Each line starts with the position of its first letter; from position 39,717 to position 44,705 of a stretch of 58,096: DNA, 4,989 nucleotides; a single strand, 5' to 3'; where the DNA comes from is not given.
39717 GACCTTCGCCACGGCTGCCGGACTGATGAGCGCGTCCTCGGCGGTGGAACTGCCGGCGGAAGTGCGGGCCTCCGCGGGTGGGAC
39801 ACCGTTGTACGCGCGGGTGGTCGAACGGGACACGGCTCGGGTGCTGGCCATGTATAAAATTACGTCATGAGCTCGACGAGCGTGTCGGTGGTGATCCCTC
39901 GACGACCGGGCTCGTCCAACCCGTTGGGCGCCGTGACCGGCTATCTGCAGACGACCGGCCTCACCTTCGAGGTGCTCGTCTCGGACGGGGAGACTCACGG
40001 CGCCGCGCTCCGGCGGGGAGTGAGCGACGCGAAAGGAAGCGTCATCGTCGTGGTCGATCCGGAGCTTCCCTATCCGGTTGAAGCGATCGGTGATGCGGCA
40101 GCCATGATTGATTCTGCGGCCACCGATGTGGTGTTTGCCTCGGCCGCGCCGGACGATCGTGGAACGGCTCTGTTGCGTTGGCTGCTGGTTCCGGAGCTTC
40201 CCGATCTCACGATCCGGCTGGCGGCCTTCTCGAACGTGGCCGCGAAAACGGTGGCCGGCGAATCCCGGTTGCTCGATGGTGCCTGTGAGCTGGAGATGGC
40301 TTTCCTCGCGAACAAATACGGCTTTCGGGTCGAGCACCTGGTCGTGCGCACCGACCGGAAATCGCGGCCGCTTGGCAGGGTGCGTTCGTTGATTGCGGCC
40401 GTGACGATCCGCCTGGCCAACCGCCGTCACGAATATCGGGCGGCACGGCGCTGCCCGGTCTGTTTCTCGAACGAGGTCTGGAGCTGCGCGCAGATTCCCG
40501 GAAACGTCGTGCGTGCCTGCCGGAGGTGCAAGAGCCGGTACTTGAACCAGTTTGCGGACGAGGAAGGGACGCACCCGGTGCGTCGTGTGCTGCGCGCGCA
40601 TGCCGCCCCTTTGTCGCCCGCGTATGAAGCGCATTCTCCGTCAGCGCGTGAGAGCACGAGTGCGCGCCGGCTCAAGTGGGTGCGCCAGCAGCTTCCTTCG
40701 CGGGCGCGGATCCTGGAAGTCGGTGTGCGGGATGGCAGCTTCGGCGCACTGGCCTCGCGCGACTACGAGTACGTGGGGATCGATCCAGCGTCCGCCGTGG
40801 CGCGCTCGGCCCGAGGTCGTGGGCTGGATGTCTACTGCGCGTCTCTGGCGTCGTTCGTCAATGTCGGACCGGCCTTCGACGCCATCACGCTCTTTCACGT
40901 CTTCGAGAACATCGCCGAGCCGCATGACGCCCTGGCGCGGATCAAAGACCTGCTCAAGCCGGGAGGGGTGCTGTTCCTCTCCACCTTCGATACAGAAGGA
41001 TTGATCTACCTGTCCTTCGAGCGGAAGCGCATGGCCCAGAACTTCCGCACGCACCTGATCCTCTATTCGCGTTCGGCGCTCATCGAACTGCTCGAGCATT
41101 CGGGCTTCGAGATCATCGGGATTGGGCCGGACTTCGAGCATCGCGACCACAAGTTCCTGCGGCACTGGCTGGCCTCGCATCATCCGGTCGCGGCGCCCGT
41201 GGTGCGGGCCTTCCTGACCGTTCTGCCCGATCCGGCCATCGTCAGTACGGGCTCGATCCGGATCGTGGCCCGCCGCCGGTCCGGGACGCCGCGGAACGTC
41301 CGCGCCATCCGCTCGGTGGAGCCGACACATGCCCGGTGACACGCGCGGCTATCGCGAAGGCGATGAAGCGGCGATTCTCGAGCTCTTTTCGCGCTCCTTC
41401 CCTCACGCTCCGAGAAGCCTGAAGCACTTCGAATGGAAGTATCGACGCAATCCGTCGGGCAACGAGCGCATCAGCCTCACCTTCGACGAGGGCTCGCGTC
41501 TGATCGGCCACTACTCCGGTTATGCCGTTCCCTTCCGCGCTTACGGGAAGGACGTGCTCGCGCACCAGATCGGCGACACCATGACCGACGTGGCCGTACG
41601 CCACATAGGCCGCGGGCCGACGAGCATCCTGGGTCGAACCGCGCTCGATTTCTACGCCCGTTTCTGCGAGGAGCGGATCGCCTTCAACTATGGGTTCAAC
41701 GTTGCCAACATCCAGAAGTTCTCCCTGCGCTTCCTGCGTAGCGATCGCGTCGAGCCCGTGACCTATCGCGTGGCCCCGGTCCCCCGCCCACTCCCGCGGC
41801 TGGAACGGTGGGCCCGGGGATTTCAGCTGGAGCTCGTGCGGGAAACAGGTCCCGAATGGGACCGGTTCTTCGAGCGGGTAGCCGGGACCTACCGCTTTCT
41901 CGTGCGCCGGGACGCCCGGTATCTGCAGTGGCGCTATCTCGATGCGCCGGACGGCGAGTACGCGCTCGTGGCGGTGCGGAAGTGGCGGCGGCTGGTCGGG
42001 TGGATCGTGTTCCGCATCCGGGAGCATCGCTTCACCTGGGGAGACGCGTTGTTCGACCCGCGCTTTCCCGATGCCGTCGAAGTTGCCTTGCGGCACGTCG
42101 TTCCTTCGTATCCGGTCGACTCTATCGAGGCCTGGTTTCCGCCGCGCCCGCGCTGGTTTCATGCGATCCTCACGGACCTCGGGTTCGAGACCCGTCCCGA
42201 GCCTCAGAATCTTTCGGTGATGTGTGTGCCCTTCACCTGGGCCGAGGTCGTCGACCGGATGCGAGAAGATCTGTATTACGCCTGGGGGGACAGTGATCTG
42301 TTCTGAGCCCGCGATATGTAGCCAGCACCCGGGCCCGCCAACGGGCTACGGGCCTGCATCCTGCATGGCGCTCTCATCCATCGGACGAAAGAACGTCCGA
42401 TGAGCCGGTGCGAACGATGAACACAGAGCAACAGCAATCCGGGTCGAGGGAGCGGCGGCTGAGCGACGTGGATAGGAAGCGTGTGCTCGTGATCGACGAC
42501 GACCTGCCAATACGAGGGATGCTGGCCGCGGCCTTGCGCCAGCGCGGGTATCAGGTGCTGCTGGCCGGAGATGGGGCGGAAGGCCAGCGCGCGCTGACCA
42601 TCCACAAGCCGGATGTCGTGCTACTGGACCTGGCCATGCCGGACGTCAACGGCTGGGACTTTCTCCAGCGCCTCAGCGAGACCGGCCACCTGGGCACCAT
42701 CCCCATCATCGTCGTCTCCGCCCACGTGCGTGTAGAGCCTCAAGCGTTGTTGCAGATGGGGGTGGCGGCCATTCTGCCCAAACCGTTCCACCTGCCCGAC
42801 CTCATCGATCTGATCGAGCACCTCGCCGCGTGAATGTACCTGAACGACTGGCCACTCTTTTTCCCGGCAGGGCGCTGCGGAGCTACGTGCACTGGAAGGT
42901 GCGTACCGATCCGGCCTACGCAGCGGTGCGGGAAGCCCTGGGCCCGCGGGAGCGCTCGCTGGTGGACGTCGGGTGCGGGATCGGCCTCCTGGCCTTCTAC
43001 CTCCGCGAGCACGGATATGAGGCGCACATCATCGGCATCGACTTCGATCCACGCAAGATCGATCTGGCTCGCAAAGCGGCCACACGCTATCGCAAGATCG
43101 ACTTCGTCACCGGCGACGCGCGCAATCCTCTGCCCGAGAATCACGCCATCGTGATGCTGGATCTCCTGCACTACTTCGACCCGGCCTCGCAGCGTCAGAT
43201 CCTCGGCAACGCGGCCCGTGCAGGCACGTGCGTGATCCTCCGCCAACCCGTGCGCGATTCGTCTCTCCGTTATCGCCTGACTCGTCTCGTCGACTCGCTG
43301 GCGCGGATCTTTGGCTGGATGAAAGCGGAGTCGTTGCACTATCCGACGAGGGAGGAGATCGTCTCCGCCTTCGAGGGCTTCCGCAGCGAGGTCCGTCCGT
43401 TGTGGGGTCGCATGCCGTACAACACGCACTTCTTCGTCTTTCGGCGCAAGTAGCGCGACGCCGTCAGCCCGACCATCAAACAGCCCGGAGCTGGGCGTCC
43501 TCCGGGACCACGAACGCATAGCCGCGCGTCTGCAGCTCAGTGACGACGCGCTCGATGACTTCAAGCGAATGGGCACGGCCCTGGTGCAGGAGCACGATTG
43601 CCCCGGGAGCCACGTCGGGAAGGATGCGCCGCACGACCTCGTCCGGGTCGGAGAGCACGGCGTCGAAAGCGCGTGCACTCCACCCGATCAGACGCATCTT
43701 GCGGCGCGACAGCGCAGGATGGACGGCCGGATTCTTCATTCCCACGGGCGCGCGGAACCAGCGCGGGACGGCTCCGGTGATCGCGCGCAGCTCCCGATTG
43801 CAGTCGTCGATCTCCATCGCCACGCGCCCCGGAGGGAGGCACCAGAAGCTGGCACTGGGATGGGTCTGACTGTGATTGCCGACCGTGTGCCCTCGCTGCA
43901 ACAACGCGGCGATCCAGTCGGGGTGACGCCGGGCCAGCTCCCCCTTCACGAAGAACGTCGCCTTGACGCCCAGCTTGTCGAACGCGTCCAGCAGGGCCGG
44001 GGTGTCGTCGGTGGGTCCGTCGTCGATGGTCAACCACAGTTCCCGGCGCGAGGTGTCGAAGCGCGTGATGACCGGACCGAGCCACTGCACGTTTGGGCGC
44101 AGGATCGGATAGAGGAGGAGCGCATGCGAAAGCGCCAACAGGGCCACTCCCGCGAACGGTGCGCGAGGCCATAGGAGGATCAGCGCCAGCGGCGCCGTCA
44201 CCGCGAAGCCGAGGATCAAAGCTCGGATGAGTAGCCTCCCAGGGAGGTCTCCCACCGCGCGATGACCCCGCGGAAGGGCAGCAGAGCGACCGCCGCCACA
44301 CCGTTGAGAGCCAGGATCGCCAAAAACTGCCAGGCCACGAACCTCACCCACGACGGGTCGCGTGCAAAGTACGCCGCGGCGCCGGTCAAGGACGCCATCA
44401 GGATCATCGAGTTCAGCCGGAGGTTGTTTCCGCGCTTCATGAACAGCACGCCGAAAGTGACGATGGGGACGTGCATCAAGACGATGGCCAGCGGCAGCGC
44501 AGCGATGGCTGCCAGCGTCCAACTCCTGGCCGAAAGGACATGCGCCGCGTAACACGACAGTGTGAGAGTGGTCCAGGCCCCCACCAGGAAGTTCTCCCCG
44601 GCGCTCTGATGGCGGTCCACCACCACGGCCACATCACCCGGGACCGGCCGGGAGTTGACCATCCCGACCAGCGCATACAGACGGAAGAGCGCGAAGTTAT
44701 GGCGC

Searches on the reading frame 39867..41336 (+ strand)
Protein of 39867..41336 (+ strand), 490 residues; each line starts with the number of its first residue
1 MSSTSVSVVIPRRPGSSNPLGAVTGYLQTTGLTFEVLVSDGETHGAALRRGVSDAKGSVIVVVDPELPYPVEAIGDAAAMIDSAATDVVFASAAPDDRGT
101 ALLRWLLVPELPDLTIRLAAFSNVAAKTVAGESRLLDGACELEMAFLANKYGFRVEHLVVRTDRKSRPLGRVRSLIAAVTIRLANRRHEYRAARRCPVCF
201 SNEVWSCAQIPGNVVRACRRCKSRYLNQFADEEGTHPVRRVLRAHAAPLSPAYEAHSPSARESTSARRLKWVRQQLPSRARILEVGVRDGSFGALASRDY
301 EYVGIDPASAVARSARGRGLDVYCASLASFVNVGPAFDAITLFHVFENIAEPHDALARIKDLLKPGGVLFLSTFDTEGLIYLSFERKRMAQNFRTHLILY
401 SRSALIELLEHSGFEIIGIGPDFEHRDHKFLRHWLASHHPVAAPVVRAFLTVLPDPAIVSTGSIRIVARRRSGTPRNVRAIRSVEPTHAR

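Call 23: search_protein_families(library=pfam, proteins=[window:39867-41336:+], max_evalue=0.001)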
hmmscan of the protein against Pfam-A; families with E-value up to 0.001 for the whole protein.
window:39867-41336:+ (490 aa): 4 families
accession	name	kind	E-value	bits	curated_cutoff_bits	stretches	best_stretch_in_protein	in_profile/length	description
PF13489.12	Methyltransf_23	-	1.7e-20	73.8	27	1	274-417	18-162/164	Methyltransferase domain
PF08242.18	Methyltransf_12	-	1.8e-10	41.9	30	1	283-369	1-98/98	Methyltransferase domain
PF08241.18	Methyltransf_11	-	1.1e-09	39.3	21.2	1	283-371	1-95/95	Methyltransferase domain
PF13649.12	Methyltransf_25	-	7e-07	30.3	27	1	282-367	1-97/97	Methyltransferase domain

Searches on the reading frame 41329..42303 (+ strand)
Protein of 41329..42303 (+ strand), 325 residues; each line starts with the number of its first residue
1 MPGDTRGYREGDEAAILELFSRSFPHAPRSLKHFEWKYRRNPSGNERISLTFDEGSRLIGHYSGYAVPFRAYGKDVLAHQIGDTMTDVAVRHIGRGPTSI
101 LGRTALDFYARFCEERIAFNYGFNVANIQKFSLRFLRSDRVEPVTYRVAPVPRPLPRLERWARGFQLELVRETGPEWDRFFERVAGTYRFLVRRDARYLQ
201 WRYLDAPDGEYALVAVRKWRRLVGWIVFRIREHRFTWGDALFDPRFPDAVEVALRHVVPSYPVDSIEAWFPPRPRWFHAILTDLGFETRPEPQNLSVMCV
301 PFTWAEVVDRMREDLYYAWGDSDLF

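Call 23: search_protein_families(library=pfam, proteins=[window:41329-42303:+], max_evalue=0.001)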
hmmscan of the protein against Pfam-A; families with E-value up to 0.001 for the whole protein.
window:41329-42303:+ (325 aa): 1 family
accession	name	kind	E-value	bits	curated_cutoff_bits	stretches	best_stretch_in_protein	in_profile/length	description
PF13527.13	Acetyltransf_9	-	2.5e-07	31.2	25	1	6-130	3-121/127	Acetyltransferase (GNAT) domain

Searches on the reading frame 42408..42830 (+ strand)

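Call 23: search_protein_families(library=pfam, proteins=[window:42408-42830:+], max_evalue=0.001)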
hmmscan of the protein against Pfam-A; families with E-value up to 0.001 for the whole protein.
window:42408-42830:+ (141 aa): 1 family
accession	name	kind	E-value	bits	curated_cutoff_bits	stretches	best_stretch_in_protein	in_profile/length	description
PF00072.30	Response_reg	-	9.8e-23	80.9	30.2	1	26-136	1-110/111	Response regulator receiver domain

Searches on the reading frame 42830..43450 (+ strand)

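Call 23: search_protein_families(library=pfam, proteins=[window:42830-43450:+], max_evalue=0.001)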
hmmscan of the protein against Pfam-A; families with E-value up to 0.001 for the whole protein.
window:42830-43450:+ (207 aa): 8 families
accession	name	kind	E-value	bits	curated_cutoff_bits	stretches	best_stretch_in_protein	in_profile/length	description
PF13649.12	Methyltransf_25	-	6.4e-14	52.9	27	1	45-130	2-91/97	Methyltransferase domain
PF08241.18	Methyltransf_11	-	2.7e-11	44.4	21.2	1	45-130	1-85/95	Methyltransferase domain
PF08242.18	Methyltransf_12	-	5.1e-10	40.4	30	1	45-130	1-90/98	Methyltransferase domain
PF13847.12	Methyltransf_31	-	1.9e-09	37.8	27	1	43-140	6-112/145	Methyltransferase domain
PF13489.12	Methyltransf_23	-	4.1e-09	36.8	27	1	34-184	13-125/164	Methyltransferase domain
PF00891.24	Methyltransf_2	-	5.9e-07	29.5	22.3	1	42-134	64-161/210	O-methyltransferase domain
PF05175.20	MTS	-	4.2e-06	26.9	23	1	29-105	19-98/170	Methyltransferase small domain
PF13679.12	Methyltransf_32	-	2.7e-05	24.6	27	1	40-95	25-87/143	Methyltransferase domain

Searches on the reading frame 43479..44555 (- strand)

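Call 23: search_protein_families(library=pfam, proteins=[window:43479-44555:-], max_evalue=0.001)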
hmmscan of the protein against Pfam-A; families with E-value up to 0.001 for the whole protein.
window:43479-44555:- (359 aa): 1 family
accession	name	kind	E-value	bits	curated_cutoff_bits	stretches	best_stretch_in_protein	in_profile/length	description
PF01522.26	Polysacc_deac_1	-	1.4e-27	96.6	23.1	1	167-286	3-120/124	Polysaccharide deacetylase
